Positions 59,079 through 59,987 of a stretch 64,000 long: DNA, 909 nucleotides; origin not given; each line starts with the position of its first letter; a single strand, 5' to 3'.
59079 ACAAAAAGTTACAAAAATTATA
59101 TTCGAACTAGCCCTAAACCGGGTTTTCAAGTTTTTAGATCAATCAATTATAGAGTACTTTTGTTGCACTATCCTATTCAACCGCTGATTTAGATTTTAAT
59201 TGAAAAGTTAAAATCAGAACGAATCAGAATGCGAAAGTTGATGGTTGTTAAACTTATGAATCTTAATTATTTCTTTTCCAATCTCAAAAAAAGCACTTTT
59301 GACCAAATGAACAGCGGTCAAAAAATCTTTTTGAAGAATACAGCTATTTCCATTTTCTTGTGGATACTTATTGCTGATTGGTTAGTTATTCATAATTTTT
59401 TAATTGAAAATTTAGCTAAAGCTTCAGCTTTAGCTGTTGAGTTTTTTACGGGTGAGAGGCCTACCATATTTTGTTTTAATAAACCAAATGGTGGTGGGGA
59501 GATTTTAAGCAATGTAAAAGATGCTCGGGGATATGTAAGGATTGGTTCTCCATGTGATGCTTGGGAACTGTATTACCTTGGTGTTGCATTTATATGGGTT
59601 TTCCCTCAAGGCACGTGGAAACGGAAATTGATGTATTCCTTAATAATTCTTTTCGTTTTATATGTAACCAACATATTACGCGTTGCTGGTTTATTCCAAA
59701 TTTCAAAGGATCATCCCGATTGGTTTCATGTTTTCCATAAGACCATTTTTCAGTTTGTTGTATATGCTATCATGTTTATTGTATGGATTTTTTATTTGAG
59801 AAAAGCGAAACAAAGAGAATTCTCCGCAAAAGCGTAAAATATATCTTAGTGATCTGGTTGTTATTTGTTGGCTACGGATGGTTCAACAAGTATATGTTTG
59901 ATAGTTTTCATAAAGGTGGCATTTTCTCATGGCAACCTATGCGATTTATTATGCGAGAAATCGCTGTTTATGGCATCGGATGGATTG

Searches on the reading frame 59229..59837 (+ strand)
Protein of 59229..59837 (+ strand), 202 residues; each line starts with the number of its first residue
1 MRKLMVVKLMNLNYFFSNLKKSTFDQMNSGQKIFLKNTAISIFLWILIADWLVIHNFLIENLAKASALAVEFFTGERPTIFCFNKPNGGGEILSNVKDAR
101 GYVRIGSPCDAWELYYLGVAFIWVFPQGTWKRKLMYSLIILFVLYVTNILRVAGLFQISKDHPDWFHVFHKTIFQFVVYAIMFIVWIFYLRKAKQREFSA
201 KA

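Call 5: search_protein_families(library=ncbifam, proteins=[window:59229-59837:+], max_evalue=1)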
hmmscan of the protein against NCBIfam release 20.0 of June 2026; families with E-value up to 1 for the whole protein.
window:59229-59837:+ (202 aa): 11 families
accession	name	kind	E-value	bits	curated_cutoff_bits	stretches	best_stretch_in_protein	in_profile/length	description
NF046081.1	exosort_XrtX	exception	1.2e-21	77.3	170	1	40-196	13-165/168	exosortase X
TIGR04178.1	exo_archaeo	signature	4e-14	52.7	23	1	104-188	2-91/97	exosortase/archaeosortase family protein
TIGR04128.1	exoso_Fjoh_1448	exception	9.5e-13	48.7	90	1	102-194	82-173/174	exosortase family protein XrtF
TIGR04177.1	exosort_XrtH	exception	2.6e-11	43.8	86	1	85-195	49-157/158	exosortase H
TIGR04300.1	exosort_XrtM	exception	5.6e-08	33.4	125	1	52-189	14-143/150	exosortase family protein XrtM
NF046083.1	exosort_XrtY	exception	1.6e-06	28.1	160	1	113-189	93-167/168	exosortase Y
TIGR04175.1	archaeo_artD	exception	2.8e-06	27.4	125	1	104-192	56-144/150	archaeosortase D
TIGR04124.1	archaeo_artE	exception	8.4e-06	25.9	95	1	104-191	64-149/153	archaeosortase family protein ArtE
NF033505.2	paceosortase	exception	5.6e-05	23.3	80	1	102-190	57-145/167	pacearchaeosortase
NF045528.1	heimosortase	equivalog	0.0024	17.9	130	1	114-172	97-154/199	heimdallarchaeosortase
TIGR03110.1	exosort_Gpos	exception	0.022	14.7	102.75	1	119-189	104-174/187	exosortase family protein XrtG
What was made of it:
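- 59256..59837 (+): Exosortase, XrtX-related unnamed clade. The ORF opens at 59229, but the conserved start is Met10. TIGR04178 52.7 bits (cutoff 23); XrtX 77.3 (cutoff 170); XrtF 48.7 (cutoff 90) (call 5).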

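Call 6: search_protein_families(library=pfam, proteins=[window:59229-59837:+], max_evalue=1)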
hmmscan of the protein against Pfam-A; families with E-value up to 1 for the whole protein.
window:59229-59837:+ (202 aa): 5 families
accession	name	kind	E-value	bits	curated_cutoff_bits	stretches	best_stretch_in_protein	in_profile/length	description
PF09721.15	Exosortase_EpsH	-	4.1e-06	26.8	25.7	1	112-188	173-250/254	Transmembrane exosortase (Exosortase_EpsH)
PF20563.3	DUF6773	-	0.0048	17.2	27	1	131-196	85-150/163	Family of unknown function (DUF6773)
PF05437.17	AzlD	-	0.0092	16.5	23.7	1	138-187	3-49/99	Branched-chain amino acid transport protein (AzlD)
PF15701.10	DUF4668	-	0.034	14.4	27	1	140-194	6-60/162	Domain of unknown function (DUF4668)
PF17672.6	FIMP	-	0.11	12.9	25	0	64-82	74-92/130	Fertilisation-influencing membrane protein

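Call 14: find_homologous_proteins(query=window:59229-59837:+, max_evalue=0.001)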
Query window:59229-59837:+ (202 aa): 7 proteins with E <= 0.001 among 62 candidates.
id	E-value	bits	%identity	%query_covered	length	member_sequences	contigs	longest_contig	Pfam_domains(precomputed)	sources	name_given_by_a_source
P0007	1.7e-129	447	99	100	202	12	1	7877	PF09721.16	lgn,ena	-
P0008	7.7e-104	364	81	95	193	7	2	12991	PF09721.16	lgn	-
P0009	2.3e-98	346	76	96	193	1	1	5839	PF09721.16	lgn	-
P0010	1.4e-94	333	74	95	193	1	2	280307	-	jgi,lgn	-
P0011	2.5e-86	306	69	93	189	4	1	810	PF09721.16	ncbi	-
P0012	9.3e-82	292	65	92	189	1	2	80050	-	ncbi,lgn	-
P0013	8.1e-43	164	43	84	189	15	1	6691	-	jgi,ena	jgi:exosortase/archaeosortase family protein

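Call 19: find_related_loci(query=A1, collection=genome_contigs, flank=10000)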
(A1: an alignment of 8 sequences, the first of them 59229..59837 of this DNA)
Query A1 (202 aa) in genome_contigs; peptide patterns used: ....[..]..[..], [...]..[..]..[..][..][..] (x = any residue, [..] = any of these).
129 stretches matched a pattern; 8 encode a relative of the query (tblastn E <= 1e-3); 8 distinct loci.
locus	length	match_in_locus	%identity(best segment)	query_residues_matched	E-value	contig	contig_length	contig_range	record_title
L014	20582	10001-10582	81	9-202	4e-111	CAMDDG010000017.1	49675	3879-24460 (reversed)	MAG: Chitinophaga pinensis isolate MiE-22jul19-157 genome assembly, contig: MiE-22jul19-C497, whole genome shotgun seque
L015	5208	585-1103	51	22-195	4e-54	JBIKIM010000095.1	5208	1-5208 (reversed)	MAG: Bacteroidia bacterium isolate ME2014-05-30_3300043465_group5_bin216 Rohwer_bin1037_scaffold_21046_c1, whole genome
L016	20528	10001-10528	49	21-197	2e-53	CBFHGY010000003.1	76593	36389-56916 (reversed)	MAG: Bacteroidia bacterium isolate AGTU_45_bin_35_strict genome assembly, contig: AGTU_45_bin_35_strict_c3, whole genome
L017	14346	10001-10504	44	27-196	3e-48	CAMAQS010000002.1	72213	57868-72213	MAG: Chitinophaga pinensis isolate AE-24oct19-35 genome assembly, contig: AE-24oct19-C241, whole genome shotgun sequence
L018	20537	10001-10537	44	22-200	1e-42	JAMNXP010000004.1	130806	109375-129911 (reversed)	MAG: Bacteroidia bacterium isolate gw_gwSRR_metabat.15 gw_C42, whole genome shotgun sequence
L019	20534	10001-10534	46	23-200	7e-42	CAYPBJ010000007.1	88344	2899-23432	MAG TPA_asm: uncultured Rhizobium sp. isolate SRP219642_co3_8 genome assembly, contig: NODE_169_length_88344_cov_35.2716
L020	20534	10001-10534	44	23-200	1e-41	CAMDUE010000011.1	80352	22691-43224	MAG: Chitinophaga pinensis isolate MsE-30jul19-177 genome assembly, contig: MsE-30jul19-C379, whole genome shotgun seque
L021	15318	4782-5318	43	22-200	6e-41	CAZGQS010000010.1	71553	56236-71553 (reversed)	MAG TPA_asm: uncultured Rhizobium sp. isolate SRP318679_co1_28 genome assembly, contig: NODE_528_length_71553_cov_21.032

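Call 33: search_protein_families(library=ncbifam, proteins=[L017:5445-5630:-, L018:188-373:-, L016:9977-10534:+, L017:10001-10504:+], max_evalue=1)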
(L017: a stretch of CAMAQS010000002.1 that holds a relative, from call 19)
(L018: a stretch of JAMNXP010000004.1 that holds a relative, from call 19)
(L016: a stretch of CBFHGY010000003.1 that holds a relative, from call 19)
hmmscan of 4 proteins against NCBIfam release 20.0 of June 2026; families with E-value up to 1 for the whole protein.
L017:5445-5630:- (61 aa): 1 family
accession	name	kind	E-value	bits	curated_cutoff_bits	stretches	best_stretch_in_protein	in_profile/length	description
NF046080.1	PID_CTERM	domain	6.7e-05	22.6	26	1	34-58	1-25/25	PID-CTERM protein-sorting domain-containing protein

L018:188-373:- (61 aa): 1 family
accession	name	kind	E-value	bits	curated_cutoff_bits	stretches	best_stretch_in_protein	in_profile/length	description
NF046080.1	PID_CTERM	domain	9e-05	22.2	26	1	35-59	1-25/25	PID-CTERM protein-sorting domain-containing protein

L016:9977-10534:+ (185 aa): 15 families
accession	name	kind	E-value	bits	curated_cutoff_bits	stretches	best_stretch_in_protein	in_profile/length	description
NF046081.1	exosort_XrtX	exception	1.6e-25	89.9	170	1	20-182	5-164/168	exosortase X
TIGR04178.1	exo_archaeo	signature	1.1e-15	57.7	23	1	92-176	3-91/97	exosortase/archaeosortase family protein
TIGR04128.1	exoso_Fjoh_1448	exception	2.5e-14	53.9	90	1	44-178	41-170/174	exosortase family protein XrtF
TIGR04177.1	exosort_XrtH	exception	1.2e-11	44.8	86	1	34-180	15-155/158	exosortase H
TIGR04300.1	exosort_XrtM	exception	1.4e-10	41.8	125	1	43-175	17-142/150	exosortase family protein XrtM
NF046083.1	exosort_XrtY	exception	2.3e-10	40.6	160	1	87-175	80-166/168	exosortase Y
NF033505.2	paceosortase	exception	3.6e-07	30.4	80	1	90-175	58-143/167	pacearchaeosortase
NF045528.1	heimosortase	equivalog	0.00029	20.9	130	1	82-161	78-156/199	heimdallarchaeosortase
TIGR04124.1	archaeo_artE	exception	0.0003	20.9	95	1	92-178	65-149/153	archaeosortase family protein ArtE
TIGR03110.1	exosort_Gpos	exception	0.0016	18.4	102.75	1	43-171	43-170/187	exosortase family protein XrtG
TIGR04175.1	archaeo_artD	exception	0.0023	17.9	125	1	90-177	55-139/150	archaeosortase D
TIGR03762.1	archaeo_artC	exception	0.016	15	100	1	28-172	126-267/274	archaeosortase C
TIGR04293.1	archaeo_artF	exception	0.032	14.3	150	1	92-174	72-149/166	archaeosortase family protein ArtF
NF004732.0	PRK06074.1-4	equivalog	0.096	12.4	376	1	104-142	145-183/250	NADH-quinone oxidoreductase subunit C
NF041560.1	T6SS_Burk_ExIF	subfamily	0.59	9.8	90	1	122-180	131-185/234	putative type VI secretion system effector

L017:10001-10504:+ (168 aa): 13 families
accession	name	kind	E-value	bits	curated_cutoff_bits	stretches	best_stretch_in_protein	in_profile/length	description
NF046081.1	exosort_XrtX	exception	1.1e-21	77.4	170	1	7-166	6-163/168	exosortase X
TIGR04178.1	exo_archaeo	signature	4.2e-15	55.8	23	1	77-160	3-91/97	exosortase/archaeosortase family protein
TIGR04128.1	exoso_Fjoh_1448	exception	1.7e-13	51.2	90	1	28-164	39-171/174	exosortase family protein XrtF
TIGR04300.1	exosort_XrtM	exception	4.9e-11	43.3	125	1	25-161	13-143/150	exosortase family protein XrtM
TIGR04177.1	exosort_XrtH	exception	1.9e-10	41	86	1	75-165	66-155/158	exosortase H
TIGR03110.1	exosort_Gpos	exception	6.8e-10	39.1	102.75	1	20-158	34-172/187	exosortase family protein XrtG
NF046083.1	exosort_XrtY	exception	7.1e-08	32.5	160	1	73-159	81-165/168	exosortase Y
TIGR04124.1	archaeo_artE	exception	1e-06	28.8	95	1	27-163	25-149/153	archaeosortase family protein ArtE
NF033505.2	paceosortase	exception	1.3e-06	28.6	80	1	15-159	9-142/167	pacearchaeosortase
TIGR04175.1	archaeo_artD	exception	1.6e-05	24.9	125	1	76-160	56-137/150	archaeosortase D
NF045528.1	heimosortase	equivalog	0.00026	21.1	130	1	75-142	86-152/199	heimdallarchaeosortase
TIGR03763.1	cyanoexo_CrtA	exception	0.0004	20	150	1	69-161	159-258/260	cyanoexosortase A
NF053699.1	bfi_fam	equivalog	0.99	9.4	100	1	106-163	26-81/131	Bfi1 family immunity protein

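Call 34: search_protein_representatives(alignment_id=A2)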
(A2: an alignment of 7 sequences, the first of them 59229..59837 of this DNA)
Query: 7 sequences, 192 profile positions. Proteins with E-value up to 0.001 (for the whole library): 855; up to 1e-10: 115; up to 1e-30: 8. The best 150 are listed.
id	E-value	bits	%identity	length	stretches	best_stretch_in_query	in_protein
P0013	4.7e-86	303.6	-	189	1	6-191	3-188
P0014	5.8e-51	189.1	-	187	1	14-186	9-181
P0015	9.3e-42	159.1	-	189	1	13-184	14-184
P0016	2.2e-39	151.3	-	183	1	15-182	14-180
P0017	4.6e-38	147.0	-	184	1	17-185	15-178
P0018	2.8e-37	144.5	-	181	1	7-187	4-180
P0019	9.4e-33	129.7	-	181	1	18-186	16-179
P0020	1.5e-32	129.0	-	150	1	13-143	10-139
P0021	5.4e-26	107.7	-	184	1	13-184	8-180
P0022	2.3e-22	95.8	-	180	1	15-183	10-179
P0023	5.6e-19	84.8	-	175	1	22-188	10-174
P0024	1.3e-18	83.6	-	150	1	33-183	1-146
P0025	1.4e-18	83.5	-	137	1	76-185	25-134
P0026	3.1e-18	82.4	-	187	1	30-186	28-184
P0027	4.6e-18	81.8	-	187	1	6-187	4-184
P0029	7.6e-18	81.1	-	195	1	17-186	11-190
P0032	1.7e-17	79.9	-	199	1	15-185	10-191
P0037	3.1e-16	75.8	-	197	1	12-184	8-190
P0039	2.0e-15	73.2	-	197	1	13-189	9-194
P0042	4.2e-15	72.1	-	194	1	7-188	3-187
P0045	1.1e-14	70.7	-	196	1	12-184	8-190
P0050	1.9e-14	70.0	-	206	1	11-186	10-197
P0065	3.5e-13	65.9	-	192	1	12-187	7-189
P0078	1.3e-12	64.0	-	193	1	12-189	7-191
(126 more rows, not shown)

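Call 36: search_protein_families(library=ncbifam, proteins=[P0014, P0015, P0016, P0017, P0018, P0019, P0021, P0022, P0023, P0026], max_evalue=1e-8)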
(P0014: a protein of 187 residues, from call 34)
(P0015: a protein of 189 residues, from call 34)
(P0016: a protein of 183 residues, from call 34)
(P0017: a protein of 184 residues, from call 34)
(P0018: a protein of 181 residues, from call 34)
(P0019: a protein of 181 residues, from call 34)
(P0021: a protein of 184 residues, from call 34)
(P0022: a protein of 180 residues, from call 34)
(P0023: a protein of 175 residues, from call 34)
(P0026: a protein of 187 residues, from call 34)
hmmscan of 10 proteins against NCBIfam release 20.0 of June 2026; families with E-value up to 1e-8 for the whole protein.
P0014 (187 aa): 5 families
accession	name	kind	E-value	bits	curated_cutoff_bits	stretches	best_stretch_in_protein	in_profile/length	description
NF046081.1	exosort_XrtX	exception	2e-22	79.9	170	1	20-182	5-165/168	exosortase X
TIGR04177.1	exosort_XrtH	exception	2e-12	47.4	86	1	89-179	66-155/158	exosortase H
TIGR04128.1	exoso_Fjoh_1448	exception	3.1e-12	47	90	1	26-179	20-172/174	exosortase family protein XrtF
TIGR04178.1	exo_archaeo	signature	6e-12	45.7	23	1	91-174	3-91/97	exosortase/archaeosortase family protein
NF046083.1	exosort_XrtY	exception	8.1e-09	35.6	160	1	84-175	78-167/168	exosortase Y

P0015 (189 aa): 6 families
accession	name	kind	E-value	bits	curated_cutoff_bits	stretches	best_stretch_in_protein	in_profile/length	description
NF046081.1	exosort_XrtX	exception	5.1e-22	78.6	170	1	41-183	27-161/168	exosortase X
TIGR04178.1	exo_archaeo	signature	4e-14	52.7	23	1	95-179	2-91/97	exosortase/archaeosortase family protein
TIGR04300.1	exosort_XrtM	exception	4.3e-11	43.5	125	1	91-179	52-142/150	exosortase family protein XrtM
TIGR04128.1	exoso_Fjoh_1448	exception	3.4e-10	40.4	90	1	88-183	77-171/174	exosortase family protein XrtF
TIGR04177.1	exosort_XrtH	exception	5e-09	36.3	86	1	94-183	66-154/158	exosortase H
NF046083.1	exosort_XrtY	exception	9.6e-09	35.3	160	0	91-176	80-163/168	exosortase Y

P0016 (183 aa): 4 families
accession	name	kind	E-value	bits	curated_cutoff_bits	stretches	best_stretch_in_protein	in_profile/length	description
NF046081.1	exosort_XrtX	exception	3.5e-20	72.6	170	1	22-180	5-160/168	exosortase X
TIGR04178.1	exo_archaeo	signature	1.1e-11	44.9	23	1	93-177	2-91/97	exosortase/archaeosortase family protein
TIGR04128.1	exoso_Fjoh_1448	exception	1.6e-09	38.2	90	1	45-180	40-170/174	exosortase family protein XrtF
TIGR04300.1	exosort_XrtM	exception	6e-09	36.5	125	1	34-175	7-140/150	exosortase family protein XrtM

P0017 (184 aa): 5 families
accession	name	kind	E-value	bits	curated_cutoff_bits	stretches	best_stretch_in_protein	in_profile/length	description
NF046081.1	exosort_XrtX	exception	3e-24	85.8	170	1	21-181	5-166/168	exosortase X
TIGR04178.1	exo_archaeo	signature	9.9e-14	51.4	23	1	89-175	3-93/97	exosortase/archaeosortase family protein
TIGR04128.1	exoso_Fjoh_1448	exception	1.2e-11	45.1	90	1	44-177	40-172/174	exosortase family protein XrtF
TIGR04177.1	exosort_XrtH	exception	7.9e-09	35.7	86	1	86-179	65-157/158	exosortase H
NF046083.1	exosort_XrtY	exception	8.5e-09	35.5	160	0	80-170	76-164/168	exosortase Y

P0018 (181 aa): 6 families
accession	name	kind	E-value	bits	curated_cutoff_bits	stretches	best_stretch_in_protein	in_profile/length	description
NF046081.1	exosort_XrtX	exception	5.9e-23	81.6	170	1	21-179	6-164/168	exosortase X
TIGR04128.1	exoso_Fjoh_1448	exception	6.8e-14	52.4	90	1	26-176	18-171/174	exosortase family protein XrtF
TIGR04178.1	exo_archaeo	signature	9.7e-14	51.4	23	1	89-172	3-91/97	exosortase/archaeosortase family protein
TIGR04300.1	exosort_XrtM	exception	3e-11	44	125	1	80-177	48-147/150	exosortase family protein XrtM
TIGR04177.1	exosort_XrtH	exception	5.6e-10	39.4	86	1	87-176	66-154/158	exosortase H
NF046083.1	exosort_XrtY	exception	9e-10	38.7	160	1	77-172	73-166/168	exosortase Y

P0019 (181 aa): 4 families
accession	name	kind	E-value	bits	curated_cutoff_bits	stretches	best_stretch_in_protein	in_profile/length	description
NF046081.1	exosort_XrtX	exception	1.1e-20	74.2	170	1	20-179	4-164/168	exosortase X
TIGR04177.1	exosort_XrtH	exception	3.9e-15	56.2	86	1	86-177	65-155/158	exosortase H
TIGR04178.1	exo_archaeo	signature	1.1e-14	54.4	23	1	88-174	2-92/97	exosortase/archaeosortase family protein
TIGR04128.1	exoso_Fjoh_1448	exception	2.3e-10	41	90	1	45-177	41-172/174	exosortase family protein XrtF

P0021 (184 aa): 6 families
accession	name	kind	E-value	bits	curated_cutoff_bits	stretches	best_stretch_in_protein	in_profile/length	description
NF046081.1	exosort_XrtX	exception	1.1e-23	83.9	170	1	39-181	31-163/168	exosortase X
TIGR04128.1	exoso_Fjoh_1448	exception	2e-15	57.4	90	1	43-180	42-172/174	exosortase family protein XrtF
TIGR04178.1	exo_archaeo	signature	9.5e-13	48.3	23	1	92-178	3-93/97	exosortase/archaeosortase family protein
NF046083.1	exosort_XrtY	exception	1.7e-12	47.6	160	1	30-173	21-164/168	exosortase Y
TIGR04177.1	exosort_XrtH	exception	1.1e-09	38.4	86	1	88-179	64-154/158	exosortase H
TIGR04300.1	exosort_XrtM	exception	1.4e-09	38.5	125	1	58-176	23-139/150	exosortase family protein XrtM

P0022 (180 aa): 6 families
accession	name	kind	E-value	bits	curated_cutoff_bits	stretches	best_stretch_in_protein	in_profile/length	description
NF046081.1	exosort_XrtX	exception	5e-21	75.3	170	1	17-179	4-161/168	exosortase X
TIGR04178.1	exo_archaeo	signature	1.1e-13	51.2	23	1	92-175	3-91/97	exosortase/archaeosortase family protein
TIGR04128.1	exoso_Fjoh_1448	exception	2e-12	47.7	90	1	44-179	43-171/174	exosortase family protein XrtF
NF046083.1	exosort_XrtY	exception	2.4e-11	43.8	160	1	82-174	75-165/168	exosortase Y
TIGR04177.1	exosort_XrtH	exception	2e-10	40.9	86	1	42-178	29-153/158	exosortase H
TIGR04300.1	exosort_XrtM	exception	6e-10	39.8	125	1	75-171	40-135/150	exosortase family protein XrtM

P0023 (175 aa): 5 families
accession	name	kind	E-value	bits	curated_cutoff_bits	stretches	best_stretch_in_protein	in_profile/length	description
NF046081.1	exosort_XrtX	exception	7e-27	94.4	170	1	11-171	6-163/168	exosortase X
TIGR04128.1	exoso_Fjoh_1448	exception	1.8e-14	54.3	90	1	11-168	14-170/174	exosortase family protein XrtF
TIGR04178.1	exo_archaeo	signature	1e-12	48.1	23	1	80-165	1-91/97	exosortase/archaeosortase family protein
TIGR04177.1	exosort_XrtH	exception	1.4e-10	41.4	86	1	16-168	8-153/158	exosortase H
NF033505.2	paceosortase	exception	3.7e-09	36.9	80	1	19-165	4-143/167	pacearchaeosortase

P0026 (187 aa): 4 families
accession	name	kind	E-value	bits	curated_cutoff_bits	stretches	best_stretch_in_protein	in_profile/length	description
NF046081.1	exosort_XrtX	exception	1.9e-31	109.2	170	1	24-185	7-165/168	exosortase X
TIGR04128.1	exoso_Fjoh_1448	exception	3.9e-13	50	90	1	30-182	20-172/174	exosortase family protein XrtF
TIGR04178.1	exo_archaeo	signature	6.2e-10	39.2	23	1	93-175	2-89/97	exosortase/archaeosortase family protein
TIGR04177.1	exosort_XrtH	exception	6.7e-10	39.2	86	1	35-181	6-154/158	exosortase H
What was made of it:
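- On Exosortase X (XrtX, NF046081): It is nevertheless the best-scoring model (calls 5, 33, 36).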

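Call 39: search_protein_families(library=ncbifam, alignment_id=A3, max_evalue=1e-25)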
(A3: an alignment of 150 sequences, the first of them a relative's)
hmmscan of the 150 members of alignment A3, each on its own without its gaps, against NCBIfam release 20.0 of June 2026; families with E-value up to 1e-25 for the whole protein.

A. member 1, P0013 (189 aa): 0 families

B. families by the number of members that match (of 150 scanned): 3 families
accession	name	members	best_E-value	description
NF046081.1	exosort_XrtX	116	1.2e-57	exosortase X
TIGR04128.1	exoso_Fjoh_1448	10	2.3e-41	exosortase family protein XrtF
NF046083.1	exosort_XrtY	1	1.7e-43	exosortase Y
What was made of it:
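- XrtF is the second-best model for this sortase, and 10 of the 150 nearest representatives match XrtF at E <= 1e-25, so the clades are related (calls 5, 39).
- Tried and rejected: True XrtX members (170 bits or more) exist among the 150 nearest representatives, with a best E-value of 1.2e-57 (call 39).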

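Call 41: search_protein_families(library=ncbifam, proteins=[P0027, P0029, P0032, P0037, P0039, P0042, P0045, P0050, P0065, P0078], max_evalue=1e-20)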
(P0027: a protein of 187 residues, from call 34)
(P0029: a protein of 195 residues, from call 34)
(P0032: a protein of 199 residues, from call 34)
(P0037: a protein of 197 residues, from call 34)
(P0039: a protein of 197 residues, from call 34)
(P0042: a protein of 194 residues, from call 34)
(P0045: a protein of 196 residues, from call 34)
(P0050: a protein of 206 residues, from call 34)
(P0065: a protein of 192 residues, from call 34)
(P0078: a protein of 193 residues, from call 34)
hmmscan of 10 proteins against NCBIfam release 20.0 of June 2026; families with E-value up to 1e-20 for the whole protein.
P0027 (187 aa): 1 family
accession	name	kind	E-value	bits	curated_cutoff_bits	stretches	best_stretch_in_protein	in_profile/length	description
NF046081.1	exosort_XrtX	exception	2.3e-35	122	170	1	20-183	5-164/168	exosortase X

P0029 (195 aa): 2 families
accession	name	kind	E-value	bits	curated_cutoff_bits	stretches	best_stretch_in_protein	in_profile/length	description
NF046081.1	exosort_XrtX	exception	3.5e-34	118.1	170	1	16-191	4-165/168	exosortase X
TIGR04128.1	exoso_Fjoh_1448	exception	6.6e-21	75.3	90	1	18-189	10-173/174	exosortase family protein XrtF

P0032 (199 aa): 1 family
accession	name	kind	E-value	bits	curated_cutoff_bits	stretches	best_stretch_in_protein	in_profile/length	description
NF046081.1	exosort_XrtX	exception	6.8e-31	107.4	170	1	18-191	5-163/168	exosortase X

P0037 (197 aa): 2 families
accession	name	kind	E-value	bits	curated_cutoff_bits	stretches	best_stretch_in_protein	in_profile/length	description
NF046081.1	exosort_XrtX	exception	5.1e-39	133.9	170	1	17-192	3-164/168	exosortase X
TIGR04128.1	exoso_Fjoh_1448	exception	3.8e-21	76.1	90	1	18-189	8-171/174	exosortase family protein XrtF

P0039 (197 aa): 2 families
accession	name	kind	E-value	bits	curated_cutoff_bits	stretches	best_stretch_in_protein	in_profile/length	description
NF046081.1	exosort_XrtX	exception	5.9e-36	123.9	170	1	18-190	4-163/168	exosortase X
TIGR04128.1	exoso_Fjoh_1448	exception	4.8e-21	75.7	90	1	17-188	7-171/174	exosortase family protein XrtF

P0042 (194 aa): 1 family
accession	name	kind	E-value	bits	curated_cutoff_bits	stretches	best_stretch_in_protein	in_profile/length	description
NF046081.1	exosort_XrtX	exception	9.6e-30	103.7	170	1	16-187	3-166/168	exosortase X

P0045 (196 aa): 2 families
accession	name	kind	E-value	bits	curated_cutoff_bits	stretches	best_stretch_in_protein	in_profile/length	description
NF046081.1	exosort_XrtX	exception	3.8e-32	111.5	170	1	18-190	4-162/168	exosortase X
TIGR04128.1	exoso_Fjoh_1448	exception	3.6e-21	76.1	90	1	19-189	9-171/174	exosortase family protein XrtF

P0050 (206 aa): 1 family
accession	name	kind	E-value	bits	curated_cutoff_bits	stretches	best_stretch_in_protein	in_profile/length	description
NF046081.1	exosort_XrtX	exception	1e-36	126.4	170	1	21-195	4-162/168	exosortase X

P0065 (192 aa): 1 family
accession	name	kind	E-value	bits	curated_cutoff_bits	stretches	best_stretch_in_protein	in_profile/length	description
NF046081.1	exosort_XrtX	exception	3.5e-39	134.4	170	1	19-190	6-166/168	exosortase X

P0078 (193 aa): 1 family
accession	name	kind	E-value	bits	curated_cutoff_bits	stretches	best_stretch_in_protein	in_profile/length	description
NF046081.1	exosort_XrtX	exception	4.1e-37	127.7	170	1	17-191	4-167/168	exosortase X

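Call 42: find_encoding_contigs(protein=P0065, flank=8000, max_places=3)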
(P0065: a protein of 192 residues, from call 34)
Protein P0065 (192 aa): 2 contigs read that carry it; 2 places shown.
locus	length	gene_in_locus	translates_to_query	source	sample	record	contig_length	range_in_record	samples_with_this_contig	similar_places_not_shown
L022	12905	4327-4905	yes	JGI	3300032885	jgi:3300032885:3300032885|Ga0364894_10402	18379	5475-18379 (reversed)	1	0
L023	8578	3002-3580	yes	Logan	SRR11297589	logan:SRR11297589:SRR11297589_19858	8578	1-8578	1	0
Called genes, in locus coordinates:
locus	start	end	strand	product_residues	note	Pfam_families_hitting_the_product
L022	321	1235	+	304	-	PF26696:PTL_trimer, PF07603:Lcl_C (weak)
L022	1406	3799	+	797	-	-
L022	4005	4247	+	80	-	PF28310:PID_CTERM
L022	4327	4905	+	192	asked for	PF09721:Exosortase_EpsH (weak)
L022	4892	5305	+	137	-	-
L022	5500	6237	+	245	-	PF00877:NLPC_P60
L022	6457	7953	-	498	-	-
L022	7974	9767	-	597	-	PF01433:Peptidase_M1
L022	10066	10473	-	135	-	-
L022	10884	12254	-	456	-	PF03572:Peptidase_S41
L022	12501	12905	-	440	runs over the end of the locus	PF01609:DDE_Tnp_1 (weak)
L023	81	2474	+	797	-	-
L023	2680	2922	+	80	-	PF28310:PID_CTERM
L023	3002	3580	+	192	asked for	PF09721:Exosortase_EpsH (weak)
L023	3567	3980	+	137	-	-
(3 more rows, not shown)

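Call 43: find_encoding_contigs(protein=P0037, flank=8000, max_places=3)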
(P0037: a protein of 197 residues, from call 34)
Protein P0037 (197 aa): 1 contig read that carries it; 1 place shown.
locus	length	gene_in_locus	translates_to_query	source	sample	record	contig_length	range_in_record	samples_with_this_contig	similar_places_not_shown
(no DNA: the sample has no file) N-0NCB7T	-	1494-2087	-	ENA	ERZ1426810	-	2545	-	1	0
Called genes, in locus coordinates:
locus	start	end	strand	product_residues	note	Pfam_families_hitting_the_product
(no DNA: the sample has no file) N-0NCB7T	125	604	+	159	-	PF02542:YgbB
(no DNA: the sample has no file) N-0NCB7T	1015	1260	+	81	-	-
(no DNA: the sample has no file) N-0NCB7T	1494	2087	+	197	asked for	PF09721:Exosortase_EpsH (weak)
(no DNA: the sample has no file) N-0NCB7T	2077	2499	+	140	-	-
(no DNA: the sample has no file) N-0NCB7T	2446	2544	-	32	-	?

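Call 49: find_related_loci(query=A5, collection=metagenome_contigs, flank=10000)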
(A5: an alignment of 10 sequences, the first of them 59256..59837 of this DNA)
Query A5 (193 aa) in metagenome_contigs; peptide patterns used: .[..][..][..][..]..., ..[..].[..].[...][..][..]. (x = any residue, [..] = any of these).
600 stretches matched a pattern (row limit reached: there are more); 10 encode a relative of the query (tblastn E <= 1e-3); 10 distinct loci.
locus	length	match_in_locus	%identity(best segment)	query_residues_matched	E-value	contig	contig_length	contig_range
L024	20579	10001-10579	99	1-193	3e-129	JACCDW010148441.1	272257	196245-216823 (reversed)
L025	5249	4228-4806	80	1-193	2e-109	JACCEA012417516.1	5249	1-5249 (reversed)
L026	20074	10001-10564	68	1-188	2e-90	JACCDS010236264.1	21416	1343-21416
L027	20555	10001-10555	65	1-185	2e-86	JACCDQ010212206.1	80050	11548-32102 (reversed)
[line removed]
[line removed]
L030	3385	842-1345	42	18-187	2e-47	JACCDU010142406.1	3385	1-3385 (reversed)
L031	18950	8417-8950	46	14-191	4e-42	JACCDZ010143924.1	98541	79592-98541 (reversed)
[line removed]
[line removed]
